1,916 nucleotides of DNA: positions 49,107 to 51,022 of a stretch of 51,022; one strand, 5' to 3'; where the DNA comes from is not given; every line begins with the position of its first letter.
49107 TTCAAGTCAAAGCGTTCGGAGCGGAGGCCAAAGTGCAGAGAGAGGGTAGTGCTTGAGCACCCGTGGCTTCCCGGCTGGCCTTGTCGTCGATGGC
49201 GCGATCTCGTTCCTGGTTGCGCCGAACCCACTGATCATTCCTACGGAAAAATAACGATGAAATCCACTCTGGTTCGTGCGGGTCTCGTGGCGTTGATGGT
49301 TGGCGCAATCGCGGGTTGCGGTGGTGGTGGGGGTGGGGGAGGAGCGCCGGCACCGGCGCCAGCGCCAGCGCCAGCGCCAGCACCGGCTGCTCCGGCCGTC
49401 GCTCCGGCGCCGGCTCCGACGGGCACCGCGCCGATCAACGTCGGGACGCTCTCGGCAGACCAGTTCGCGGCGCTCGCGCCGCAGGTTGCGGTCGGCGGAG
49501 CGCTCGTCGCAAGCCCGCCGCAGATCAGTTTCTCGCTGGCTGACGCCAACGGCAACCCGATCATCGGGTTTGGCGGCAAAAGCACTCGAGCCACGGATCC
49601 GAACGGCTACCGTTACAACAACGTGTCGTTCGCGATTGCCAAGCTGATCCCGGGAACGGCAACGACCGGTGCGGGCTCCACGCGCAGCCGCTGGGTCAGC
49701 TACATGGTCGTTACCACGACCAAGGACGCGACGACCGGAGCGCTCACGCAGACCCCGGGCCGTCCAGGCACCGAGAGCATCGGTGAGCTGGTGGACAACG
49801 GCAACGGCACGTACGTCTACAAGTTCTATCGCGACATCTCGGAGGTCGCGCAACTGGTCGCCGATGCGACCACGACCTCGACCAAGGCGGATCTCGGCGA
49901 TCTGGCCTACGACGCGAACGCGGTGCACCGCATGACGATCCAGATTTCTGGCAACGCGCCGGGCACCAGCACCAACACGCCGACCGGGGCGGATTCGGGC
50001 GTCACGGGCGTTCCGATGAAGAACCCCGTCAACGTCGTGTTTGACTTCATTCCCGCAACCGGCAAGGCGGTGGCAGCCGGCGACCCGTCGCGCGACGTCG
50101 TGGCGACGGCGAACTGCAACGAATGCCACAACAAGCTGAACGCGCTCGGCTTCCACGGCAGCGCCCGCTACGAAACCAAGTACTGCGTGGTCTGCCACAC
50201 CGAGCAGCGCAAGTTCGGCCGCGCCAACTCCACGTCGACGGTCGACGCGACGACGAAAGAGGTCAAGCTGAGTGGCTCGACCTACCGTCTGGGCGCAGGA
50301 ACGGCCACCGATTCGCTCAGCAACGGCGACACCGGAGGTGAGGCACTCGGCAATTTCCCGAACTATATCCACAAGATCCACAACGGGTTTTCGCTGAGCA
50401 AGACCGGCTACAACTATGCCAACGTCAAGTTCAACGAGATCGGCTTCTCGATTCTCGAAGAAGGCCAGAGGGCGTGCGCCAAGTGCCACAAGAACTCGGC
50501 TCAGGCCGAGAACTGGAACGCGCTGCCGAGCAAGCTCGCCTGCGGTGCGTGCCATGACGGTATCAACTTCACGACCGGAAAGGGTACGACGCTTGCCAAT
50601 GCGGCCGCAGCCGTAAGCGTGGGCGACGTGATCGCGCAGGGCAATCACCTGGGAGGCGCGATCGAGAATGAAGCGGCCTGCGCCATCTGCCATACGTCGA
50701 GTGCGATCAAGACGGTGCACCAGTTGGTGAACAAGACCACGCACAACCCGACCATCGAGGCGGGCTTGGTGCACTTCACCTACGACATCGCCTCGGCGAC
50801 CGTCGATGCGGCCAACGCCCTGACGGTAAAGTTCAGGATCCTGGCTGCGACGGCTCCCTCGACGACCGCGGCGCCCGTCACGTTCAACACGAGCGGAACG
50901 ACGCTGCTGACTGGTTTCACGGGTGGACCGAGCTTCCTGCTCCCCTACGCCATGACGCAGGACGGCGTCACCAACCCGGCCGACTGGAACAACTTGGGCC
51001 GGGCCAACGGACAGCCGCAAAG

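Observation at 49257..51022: Unlisted plus-strand ORF: MtrC/OmcA-like multiheme lipoprotein hidden under a 635-aa antisense ORF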

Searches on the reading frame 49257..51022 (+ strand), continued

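Call 9: find_homologous_proteins(query=window:49257-51022:+, max_evalue=1e-10)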
Query window:49257-51022:+ (588 aa): 411 proteins with E <= 1e-10 among 8000 candidates; the best 120 are listed.
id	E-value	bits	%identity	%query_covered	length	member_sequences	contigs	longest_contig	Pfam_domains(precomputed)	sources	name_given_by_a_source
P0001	4.5e-292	988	78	92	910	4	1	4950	PF09699.16,PF14537.12,PF14522.12,PF22113.2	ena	-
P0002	7.5e-213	727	74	73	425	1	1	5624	PF14522.12,PF22113.2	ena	-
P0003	1.4e-182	627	55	93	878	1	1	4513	PF14537.12,PF14522.12,PF22113.2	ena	-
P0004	1.9e-181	623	55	94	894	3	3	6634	PF14537.12,PF14522.12,PF22113.2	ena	-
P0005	3.4e-175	602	51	100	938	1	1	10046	PF09699.16,PF14537.12,PF14522.12,PF22113.2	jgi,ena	-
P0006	2.4e-173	596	54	93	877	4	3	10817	PF14537.12,PF14522.12,PF22113.2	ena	-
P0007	7.8e-171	588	51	98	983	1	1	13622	PF09699.16,PF14537.12,PF14522.12,PF22113.2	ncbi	-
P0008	1.1e-169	584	52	100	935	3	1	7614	PF14537.12,PF14522.12,PF22113.2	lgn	-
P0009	5.3e-166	572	53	91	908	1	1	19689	PF14537.12,PF14522.12,PF22113.2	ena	-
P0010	7.5e-166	571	52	92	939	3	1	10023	PF09699.16,PF14537.12,PF14522.12,PF22113.2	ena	-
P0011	3.7e-159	549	49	99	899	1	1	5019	PF14537.12,PF14522.12,PF22113.2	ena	-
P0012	8.9e-159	548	50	90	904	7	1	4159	PF14537.12,PF22112.3,PF14522.12,PF22113.2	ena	-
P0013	2.8e-155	537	49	98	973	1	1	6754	PF09699.16,PF14522.12,PF22113.2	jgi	jgi:OmcA/MtrC family decaheme c-type cytochrome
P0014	1.2e-154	534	49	90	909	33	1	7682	PF09699.16,PF14537.12,PF14522.12,PF22113.2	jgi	-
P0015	7.7e-154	532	49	93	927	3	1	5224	PF14522.12,PF22113.2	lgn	-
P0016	7.7e-153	529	48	86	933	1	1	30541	PF14537.12,PF14522.12,PF22113.2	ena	-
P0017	7.9e-153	528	50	98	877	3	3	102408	PF14537.12,PF14522.12,PF22113.2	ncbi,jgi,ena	-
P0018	5.5e-152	526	48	90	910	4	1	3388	PF14537.12,PF14522.12,PF22113.2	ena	-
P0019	6.5e-152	525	50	91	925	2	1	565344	PF14537.12,PF14522.12,PF22113.2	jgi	-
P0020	8.8e-152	525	50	91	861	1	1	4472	PF14537.12,PF14522.12,PF22113.2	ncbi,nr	ncbi:MAG TPA: OmcA/MtrC family decaheme c-type cytochrome [Burkholderiales bacterium]|nr:OmcA/MtrC f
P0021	1.4e-151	524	49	100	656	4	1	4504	PF14537.12,PF14522.12,PF22113.2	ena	-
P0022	6.5e-151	522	49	91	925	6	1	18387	PF14537.12,PF14522.12,PF22113.2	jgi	jgi:OmcA/MtrC family decaheme c-type cytochrome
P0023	7.4e-151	522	48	100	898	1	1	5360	PF09699.16,PF14537.12,PF02085.22,PF14522.12,PF22113.2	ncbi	-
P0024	1.6e-150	521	48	94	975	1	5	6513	PF14537.12,PF14522.12,PF22113.2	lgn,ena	-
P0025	5.0e-150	519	47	90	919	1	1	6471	PF14537.12,PF14522.12,PF22113.2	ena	-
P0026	8.6e-150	518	49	100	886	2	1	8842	PF09699.16,PF14537.12,PF14522.12,PF22113.2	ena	-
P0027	1.6e-149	518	48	98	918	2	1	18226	PF09699.16,PF14537.12,PF14522.12,PF22113.2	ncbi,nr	ncbi:MAG: OmcA/MtrC family decaheme c-type cytochrome [Betaproteobacteria bacterium]|nr:MAG: OmcA/Mt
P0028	3.4e-149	516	49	89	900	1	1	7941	PF14537.12,PF14522.12,PF22113.2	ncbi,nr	ncbi:MAG: OmcA/MtrC family decaheme c-type cytochrome [Betaproteobacteria bacterium]|nr:OmcA/MtrC fa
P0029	4.5e-149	516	49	93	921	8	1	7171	PF14522.12,PF22113.2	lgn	-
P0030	5.0e-149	516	48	90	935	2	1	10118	PF14522.12,PF22113.2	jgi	-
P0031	6.3e-149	516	49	87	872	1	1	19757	PF09699.16,PF14537.12,PF14522.12,PF22113.2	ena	-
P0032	3.4e-146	507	50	92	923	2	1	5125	PF14537.12,PF14522.12,PF22113.2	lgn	-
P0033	6.0e-146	506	47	98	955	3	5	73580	PF14522.12,PF22113.2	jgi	jgi:OmcA/MtrC family decaheme c-type cytochrome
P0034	1.4e-145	505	49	91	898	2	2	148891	PF14537.12,PF14522.12,PF22113.2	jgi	jgi:OmcA/MtrC family decaheme c-type cytochrome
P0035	4.4e-145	503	47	91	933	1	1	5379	PF14522.12,PF22113.2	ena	-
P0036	8.4e-145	502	48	98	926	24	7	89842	PF14537.12,PF14522.12,PF22113.2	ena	-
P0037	3.8e-144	500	48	90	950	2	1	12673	PF14537.12,PF14522.12,PF22113.2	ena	-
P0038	9.8e-144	498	49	91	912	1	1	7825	PF14537.12,PF14522.12,PF22113.2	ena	-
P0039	1.0e-143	498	50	91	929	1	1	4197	PF14537.12,PF14522.12,PF22113.2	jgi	jgi:OmcA/MtrC family decaheme c-type cytochrome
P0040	1.7e-143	498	48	91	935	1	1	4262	PF09699.16,PF14537.12,PF14522.12,PF22113.2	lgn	-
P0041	2.7e-143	497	48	89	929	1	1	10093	PF14537.12,PF14522.12,PF22113.2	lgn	-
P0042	3.2e-143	497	46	96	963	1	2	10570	PF14537.12,PF14522.12,PF22113.2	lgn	-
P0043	8.2e-143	495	47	88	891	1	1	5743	PF14537.12,PF14522.12,PF22113.2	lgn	-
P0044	8.3e-143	495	49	91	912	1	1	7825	PF14537.12,PF14522.12,PF22113.2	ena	-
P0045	8.8e-143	495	48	96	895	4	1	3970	PF14537.12,PF14522.12,PF22113.2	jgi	jgi:OmcA/MtrC family decaheme c-type cytochrome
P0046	1.5e-142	495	46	91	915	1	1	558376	PF14537.12,PF14522.12,PF22113.2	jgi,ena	-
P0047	3.9e-142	493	48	91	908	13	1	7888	PF14537.12,PF14522.12,PF22113.2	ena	-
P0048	4.3e-142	493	50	91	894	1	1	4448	PF14537.12,PF14522.12,PF22113.2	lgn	-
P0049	1.1e-141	492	47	98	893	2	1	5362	PF14537.12,PF14522.12,PF22113.2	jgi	jgi:OmcA/MtrC family decaheme c-type cytochrome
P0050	1.7e-141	491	47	93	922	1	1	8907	PF14537.12,PF14522.12,PF22113.2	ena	-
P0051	1.7e-141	491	46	99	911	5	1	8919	PF09699.16,PF22112.3,PF14522.12,PF22113.2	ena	-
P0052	1.8e-141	491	47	91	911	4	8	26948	PF14537.12,PF14522.12,PF22113.2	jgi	jgi:OmcA/MtrC family decaheme c-type cytochrome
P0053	4.3e-141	490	47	95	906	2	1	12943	PF14537.12,PF14522.12,PF22113.2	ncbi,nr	ncbi:MAG TPA: OmcA/MtrC family decaheme c-type cytochrome [Ramlibacter sp.]|nr:OmcA/MtrC family deca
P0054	7.3e-141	489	48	93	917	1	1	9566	PF14522.12,PF22113.2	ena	-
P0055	8.9e-141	489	46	98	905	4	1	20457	PF09699.16,PF03264.20,PF14522.12,PF22113.2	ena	-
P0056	1.1e-140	488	48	89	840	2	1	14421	PF14537.12,PF14522.12,PF22113.2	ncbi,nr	ncbi:MAG TPA: OmcA/MtrC family decaheme c-type cytochrome [Ramlibacter sp.]|nr:OmcA/MtrC family deca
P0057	2.4e-140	487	47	93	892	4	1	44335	PF14537.12,PF14522.12,PF22113.2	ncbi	ncbi:MAG: OmcA/MtrC family decaheme c-type cytochrome [Sterolibacterium sp.]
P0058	4.6e-140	486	47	91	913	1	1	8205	PF14537.12,PF14522.12,PF22113.2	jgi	jgi:OmcA/MtrC family decaheme c-type cytochrome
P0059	6.9e-140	486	50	86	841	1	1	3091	PF14537.12,PF14522.12,PF22113.2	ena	-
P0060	9.4e-140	485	48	93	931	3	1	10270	PF14522.12,PF22113.2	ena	-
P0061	1.3e-139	485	45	91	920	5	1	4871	PF09699.16,PF14537.12,PF14522.12,PF22113.2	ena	-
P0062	7.5e-139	482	47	95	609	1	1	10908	PF14537.12,PF14522.12,PF22113.2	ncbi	ncbi:MAG: OmcA/MtrC family decaheme c-type cytochrome, partial [Ramlibacter sp.]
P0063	8.2e-139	482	46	93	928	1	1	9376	PF14537.12,PF14522.12,PF22113.2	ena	-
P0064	9.6e-138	479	47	91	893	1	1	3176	PF09699.16,PF14537.12,PF14522.12,PF22113.2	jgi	jgi:OmcA/MtrC family decaheme c-type cytochrome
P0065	1.3e-137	478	47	91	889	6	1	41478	PF14537.12,PF13442.12,PF14522.12,PF22113.2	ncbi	-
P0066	3.5e-137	477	48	89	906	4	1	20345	PF14537.12,PF22112.3,PF02085.22,PF14522.12,PF22113.2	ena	-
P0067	7.4e-137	476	49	87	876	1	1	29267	PF14537.12,PF02085.22,PF14522.12,PF22113.2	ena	-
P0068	1.6e-136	475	45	91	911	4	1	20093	PF14537.12,PF14522.12,PF22113.2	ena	-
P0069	3.3e-136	474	46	89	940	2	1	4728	PF14537.12,PF22112.3,PF14522.12,PF22113.2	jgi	-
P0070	7.3e-136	472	43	98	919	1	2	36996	PF14537.12,PF03264.20,PF14522.12,PF22113.2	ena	-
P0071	1.1e-135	472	45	92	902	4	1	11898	PF14537.12,PF14522.12,PF22113.2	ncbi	ncbi:MAG TPA: OmcA/MtrC family decaheme c-type cytochrome [Ramlibacter sp.]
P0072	4.1e-135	470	45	91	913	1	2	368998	PF14537.12,PF14522.12,PF22113.2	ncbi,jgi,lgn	-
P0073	5.5e-135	470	45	90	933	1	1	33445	PF14537.12,PF14522.12,PF22113.2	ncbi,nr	ncbi:MAG: OmcA/MtrC family decaheme c-type cytochrome [Rubrivivax sp.]|nr:OmcA/MtrC family decaheme 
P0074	4.0e-134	467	45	90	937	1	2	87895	PF14537.12,PF14522.12,PF22113.2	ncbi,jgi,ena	-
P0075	4.3e-134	467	46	90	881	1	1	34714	PF14537.12,PF22112.3,PF02085.22,PF14522.12,PF22113.2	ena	-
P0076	7.6e-134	466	45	88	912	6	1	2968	PF14537.12,PF14522.12,PF22113.2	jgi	jgi:OmcA/MtrC family decaheme c-type cytochrome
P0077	8.1e-134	466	43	99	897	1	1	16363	PF09699.16,PF14537.12,PF22112.3,PF03264.20,PF14522.12,PF22113.2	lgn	-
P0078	1.5e-133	465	47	90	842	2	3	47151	PF14537.12,PF14522.12,PF22113.2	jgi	jgi:OmcA/MtrC family decaheme c-type cytochrome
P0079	1.7e-133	465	46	89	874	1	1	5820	PF14537.12,PF22112.3,PF14522.12,PF22113.2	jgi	-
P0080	2.1e-133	464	47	90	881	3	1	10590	PF14537.12,PF14522.12,PF22113.2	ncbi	-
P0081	5.0e-133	463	47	89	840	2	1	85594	PF14537.12,PF14522.12,PF22113.2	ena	-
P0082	6.9e-133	463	44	89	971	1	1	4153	PF14537.12,PF14522.12,PF22113.2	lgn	-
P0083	9.0e-133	462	46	100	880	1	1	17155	PF14537.12,PF14522.12,PF22113.2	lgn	-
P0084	3.5e-132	460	44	91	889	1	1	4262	PF14537.12,PF14522.12,PF22113.2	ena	-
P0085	4.9e-132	460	47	100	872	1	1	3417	PF14537.12,PF22112.3,PF14522.12,PF22113.2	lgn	-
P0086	5.3e-132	460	44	98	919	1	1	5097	PF09699.16,PF14537.12,PF14522.12,PF22113.2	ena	-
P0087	5.9e-132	460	47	100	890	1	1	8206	PF14537.12,PF14522.12,PF22113.2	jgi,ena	-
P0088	9.2e-132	459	43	99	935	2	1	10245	PF14537.12,PF14522.12,PF22113.2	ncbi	-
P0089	2.8e-131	457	46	89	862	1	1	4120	PF14537.12,PF14522.12,PF22113.2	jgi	jgi:OmcA/MtrC family decaheme c-type cytochrome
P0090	2.9e-131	457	45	89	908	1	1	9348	PF09699.16,PF14522.12,PF22113.2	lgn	-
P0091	3.6e-131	457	43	98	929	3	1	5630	PF09699.16,PF14537.12,PF14522.12,PF22113.2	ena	-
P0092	4.8e-131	457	44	98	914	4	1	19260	PF09699.16,PF14522.12,PF22113.2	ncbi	ncbi:MAG: OmcA/MtrC family decaheme c-type cytochrome [Burkholderiales bacterium]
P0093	8.5e-131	456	44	94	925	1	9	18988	PF14537.12,PF14522.12,PF22113.2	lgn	-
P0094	1.2e-130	455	43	89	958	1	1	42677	PF09699.16,PF14522.12,PF22113.2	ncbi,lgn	-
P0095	1.1e-129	452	43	90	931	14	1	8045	PF14537.12,PF14522.12,PF22113.2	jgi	jgi:OmcA/MtrC family decaheme c-type cytochrome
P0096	1.3e-129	452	43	89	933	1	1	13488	PF09699.16,PF14537.12,PF14522.12,PF22113.2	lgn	-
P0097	1.6e-129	452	44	98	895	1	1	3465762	PF14537.12,PF14522.12,PF22113.2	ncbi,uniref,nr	ncbi:conserved exported protein of unknown function [Georgfuchsia toluolica]|uniref:Outer membrane c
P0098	3.0e-129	451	44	86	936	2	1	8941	PF09699.16,PF14537.12,PF14522.12,PF22113.2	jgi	jgi:OmcA/MtrC family decaheme c-type cytochrome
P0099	3.4e-128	447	45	90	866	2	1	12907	PF14537.12,PF22112.3,PF14522.12,PF22113.2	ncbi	-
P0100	1.6e-127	445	45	80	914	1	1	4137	PF09699.16,PF14537.12,PF14522.12,PF22113.2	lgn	-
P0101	1.8e-127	445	46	99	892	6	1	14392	PF09699.16,PF14537.12,PF14522.12,PF22113.2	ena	-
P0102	3.3e-127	444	44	84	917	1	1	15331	PF09699.16,PF14537.12,PF14522.12,PF22113.2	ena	-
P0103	5.8e-127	443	43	89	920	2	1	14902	PF09699.16,PF14522.12,PF22113.2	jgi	jgi:OmcA/MtrC family decaheme c-type cytochrome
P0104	6.2e-127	443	42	90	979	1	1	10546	PF09699.16,PF03264.20,PF14522.12,PF22113.2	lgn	-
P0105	7.8e-127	443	42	91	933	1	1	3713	PF09699.16,PF14522.12,PF22113.2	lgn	-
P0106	8.4e-127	443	43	100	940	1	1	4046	PF14537.12,PF14522.12,PF22113.2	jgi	jgi:OmcA/MtrC family decaheme c-type cytochrome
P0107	1.3e-126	442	42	98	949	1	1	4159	PF14537.12,PF14522.12,PF22113.2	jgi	jgi:OmcA/MtrC family decaheme c-type cytochrome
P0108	1.8e-126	442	44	90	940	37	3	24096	PF14537.12,PF14522.12,PF22113.2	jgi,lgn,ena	jgi:OmcA/MtrC family decaheme c-type cytochrome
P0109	1.9e-126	441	46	100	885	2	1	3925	PF14537.12,PF22112.3,PF14522.12,PF22113.2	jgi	-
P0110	2.1e-126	441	42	98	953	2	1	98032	PF09699.16,PF14522.12,PF22113.2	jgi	jgi:OmcA/MtrC family decaheme c-type cytochrome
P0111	2.2e-126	441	44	86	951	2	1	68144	PF14522.12,PF22113.2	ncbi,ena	-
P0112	2.3e-126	441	45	98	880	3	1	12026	PF14537.12,PF14522.12,PF22113.2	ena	-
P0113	8.7e-126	439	44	84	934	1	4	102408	PF14537.12,PF14522.12,PF22113.2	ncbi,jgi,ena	-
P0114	1.6e-125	438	46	100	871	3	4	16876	PF14537.12,PF22112.3,PF14522.12,PF22113.2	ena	-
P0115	2.7e-125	438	44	96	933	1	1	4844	PF09699.16,PF14522.12,PF22113.2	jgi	jgi:OmcA/MtrC family decaheme c-type cytochrome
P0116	2.9e-125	437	46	90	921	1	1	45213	PF14537.12,PF14522.12,PF22113.2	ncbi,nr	ncbi:MAG: hypothetical protein C0505_05305 [Leptothrix sp. (in: Bacteria)]|nr:hypothetical protein [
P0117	4.4e-125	437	43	98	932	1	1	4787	PF14537.12,PF14522.12,PF22113.2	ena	-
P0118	4.4e-125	437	45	97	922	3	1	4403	PF09699.16,PF14522.12,PF22113.2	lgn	-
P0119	6.9e-125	436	42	85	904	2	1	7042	PF09699.16,PF14537.12,PF14522.12,PF22113.2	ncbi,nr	ncbi:MAG: OmcA/MtrC family decaheme c-type cytochrome [Betaproteobacteria bacterium]|nr:OmcA/MtrC fa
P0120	1.3e-124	435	45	90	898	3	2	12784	PF14537.12,PF14522.12,PF22113.2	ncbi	-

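Call 11: find_encoding_contigs(protein=P0001, flank=10000, max_places=4)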
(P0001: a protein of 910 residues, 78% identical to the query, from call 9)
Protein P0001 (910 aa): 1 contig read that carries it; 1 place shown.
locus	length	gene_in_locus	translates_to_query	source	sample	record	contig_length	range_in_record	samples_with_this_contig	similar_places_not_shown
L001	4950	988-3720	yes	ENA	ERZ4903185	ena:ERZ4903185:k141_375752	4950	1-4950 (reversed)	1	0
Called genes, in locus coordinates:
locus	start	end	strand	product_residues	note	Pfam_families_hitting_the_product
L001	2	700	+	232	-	?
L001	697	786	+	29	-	-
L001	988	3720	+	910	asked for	PF09699:Paired_CXXCH_1 (faint), PF14522:Cytochrome_C7 (faint), PF14537:Cytochrom_c3_2 (faint), PF22113:Mtrc-MtrF_II-IV_dom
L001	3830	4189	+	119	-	PF12836:HHH_3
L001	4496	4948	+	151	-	?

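Call 13: find_encoding_contigs(protein=P0005, flank=10000, max_places=2)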
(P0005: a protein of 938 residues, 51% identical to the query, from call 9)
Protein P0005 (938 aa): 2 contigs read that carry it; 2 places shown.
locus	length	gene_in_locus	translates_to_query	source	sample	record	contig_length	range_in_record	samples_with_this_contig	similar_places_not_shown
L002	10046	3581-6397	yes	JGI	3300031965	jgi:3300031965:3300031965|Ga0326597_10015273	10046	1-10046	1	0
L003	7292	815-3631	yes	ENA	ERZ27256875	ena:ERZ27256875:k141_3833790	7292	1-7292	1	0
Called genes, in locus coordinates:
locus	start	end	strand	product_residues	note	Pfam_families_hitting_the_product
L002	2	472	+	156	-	?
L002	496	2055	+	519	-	PF02776:TPP_enzyme_N, PF02775:TPP_enzyme_C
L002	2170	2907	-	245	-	PF00027:cNMP_binding, PF13545:HTH_Crp_2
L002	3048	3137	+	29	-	-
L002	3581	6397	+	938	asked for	PF09699:Paired_CXXCH_1 (faint), PF14522:Cytochrome_C7 (faint), PF14537:Cytochrom_c3_2 (faint), PF22113:Mtrc-MtrF_II-IV_dom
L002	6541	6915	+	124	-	PF12836:HHH_3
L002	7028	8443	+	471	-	PF00512:HisKA, PF02518:HATPase_c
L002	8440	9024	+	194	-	PF00072:Response_reg, PF08281:Sigma70_r4_2 (weak), PF00196:GerE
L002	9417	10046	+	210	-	?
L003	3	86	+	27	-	?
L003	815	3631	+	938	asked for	PF09699:Paired_CXXCH_1 (faint), PF14522:Cytochrome_C7 (faint), PF14537:Cytochrom_c3_2 (faint), PF22113:Mtrc-MtrF_II-IV_dom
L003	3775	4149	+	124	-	PF12836:HHH_3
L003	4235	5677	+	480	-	PF00512:HisKA, PF02518:HATPase_c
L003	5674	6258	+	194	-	PF00072:Response_reg, PF08281:Sigma70_r4_2 (weak), PF00196:GerE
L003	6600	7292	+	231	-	?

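Call 14: find_encoding_contigs(protein=P0017, flank=10000, max_places=2)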
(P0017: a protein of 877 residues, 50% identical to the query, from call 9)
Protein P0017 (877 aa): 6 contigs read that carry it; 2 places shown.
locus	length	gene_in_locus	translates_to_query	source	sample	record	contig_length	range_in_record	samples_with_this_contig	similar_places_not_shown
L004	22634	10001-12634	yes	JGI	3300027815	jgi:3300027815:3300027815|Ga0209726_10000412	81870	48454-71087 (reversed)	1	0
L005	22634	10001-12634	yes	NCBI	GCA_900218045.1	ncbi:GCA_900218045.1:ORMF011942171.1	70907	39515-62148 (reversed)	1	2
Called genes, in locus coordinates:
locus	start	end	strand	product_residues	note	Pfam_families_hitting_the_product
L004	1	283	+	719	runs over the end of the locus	PF00989:PAS (faint), PF08448:PAS_4, PF13188:PAS_8 (faint), PF08447:PAS_3 (faint), PF13426:PAS_9, PF00990:GGDEF, PF00563:EAL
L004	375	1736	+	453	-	PF03972:MmgE_PrpD_N, PF19305:MmgE_PrpD_C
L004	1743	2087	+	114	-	-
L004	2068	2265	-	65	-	-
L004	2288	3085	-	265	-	PF00378:ECH_1, PF16113:ECH_2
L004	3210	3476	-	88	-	-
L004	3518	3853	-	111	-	-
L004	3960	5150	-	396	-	PF00438:S-AdoMet_synt_N, PF02772:S-AdoMet_synt_M, PF02773:S-AdoMet_synt_C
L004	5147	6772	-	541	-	PF06414:Zeta_toxin, PF13671:AAA_33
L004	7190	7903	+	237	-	PF01209:Ubie_methyltran, PF13489:Methyltransf_23 (faint), PF08241:Methyltransf_11, PF08242:Methyltransf_12, PF13649:Methyltransf_25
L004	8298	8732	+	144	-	-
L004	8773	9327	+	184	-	PF01814:Hemerythrin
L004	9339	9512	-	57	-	-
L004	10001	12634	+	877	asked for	PF14522:Cytochrome_C7 (faint), PF14537:Cytochrom_c3_2 (faint), PF22113:Mtrc-MtrF_II-IV_dom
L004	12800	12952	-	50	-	-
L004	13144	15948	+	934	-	PF14522:Cytochrome_C7 (faint), PF14537:Cytochrom_c3_2 (faint), PF22113:Mtrc-MtrF_II-IV_dom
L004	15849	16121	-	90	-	-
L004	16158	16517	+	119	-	PF12836:HHH_3 (weak)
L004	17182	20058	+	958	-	PF22113:Mtrc-MtrF_II-IV_dom, PF14522:Cytochrome_C7 (weak), PF22113:Mtrc-MtrF_II-IV_dom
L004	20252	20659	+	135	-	PF12836:HHH_3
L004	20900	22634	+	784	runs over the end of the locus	PF22112:OmcA-like_N (faint), PF14522:Cytochrome_C7 (faint), PF02085:Cytochrom_CIII (faint), PF09699:Paired_CXXCH_1 (faint), PF14537:Cytochrom_c3_2 (faint), PF22113:Mtrc-MtrF_II-IV_dom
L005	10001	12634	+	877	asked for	PF14522:Cytochrome_C7 (faint), PF14537:Cytochrom_c3_2 (faint), PF22113:Mtrc-MtrF_II-IV_dom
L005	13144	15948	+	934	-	PF14522:Cytochrome_C7 (faint), PF14537:Cytochrom_c3_2 (faint), PF22113:Mtrc-MtrF_II-IV_dom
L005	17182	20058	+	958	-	PF22113:Mtrc-MtrF_II-IV_dom, PF14522:Cytochrome_C7 (weak), PF22113:Mtrc-MtrF_II-IV_dom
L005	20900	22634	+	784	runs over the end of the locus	PF22112:OmcA-like_N (faint), PF14522:Cytochrome_C7 (faint), PF02085:Cytochrom_CIII (faint), PF09699:Paired_CXXCH_1 (faint), PF14537:Cytochrom_c3_2 (faint), PF22113:Mtrc-MtrF_II-IV_dom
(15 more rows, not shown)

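Call 15: find_encoding_contigs(protein=P0009, flank=10000, max_places=2)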
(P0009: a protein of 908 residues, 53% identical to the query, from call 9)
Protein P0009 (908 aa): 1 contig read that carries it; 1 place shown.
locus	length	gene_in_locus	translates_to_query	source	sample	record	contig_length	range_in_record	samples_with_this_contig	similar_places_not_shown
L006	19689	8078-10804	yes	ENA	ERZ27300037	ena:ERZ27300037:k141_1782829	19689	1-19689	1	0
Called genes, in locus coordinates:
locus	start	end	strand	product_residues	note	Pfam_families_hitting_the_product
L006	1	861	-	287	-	?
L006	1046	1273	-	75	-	-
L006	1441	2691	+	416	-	PF02308:MgtC, PF13194:DUF4010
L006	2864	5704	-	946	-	PF00005:ABC_tran (faint), PF02463:SMC_N (faint), PF13191:AAA_16 (faint), PF13476:AAA_23 (faint), PF13555:AAA_29 (faint), PF20703:nSTAND1 (faint), PF17760:UvrA_inter, PF17755:UvrA_DNA-bind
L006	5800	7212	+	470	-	PF00083:Sugar_tr, PF07690:MFS_1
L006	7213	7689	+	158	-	PF00436:SSB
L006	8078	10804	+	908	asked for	PF14522:Cytochrome_C7 (faint), PF14537:Cytochrom_c3_2 (faint), PF22113:Mtrc-MtrF_II-IV_dom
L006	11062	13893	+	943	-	PF14522:Cytochrome_C7 (faint), PF09699:Paired_CXXCH_1 (faint), PF14537:Cytochrom_c3_2 (faint), PF22113:Mtrc-MtrF_II-IV_dom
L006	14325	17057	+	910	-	PF14537:Cytochrom_c3_2 (faint), PF22113:Mtrc-MtrF_II-IV_dom, PF14522:Cytochrome_C7 (weak), PF22113:Mtrc-MtrF_II-IV_dom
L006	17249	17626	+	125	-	PF12836:HHH_3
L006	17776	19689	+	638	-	?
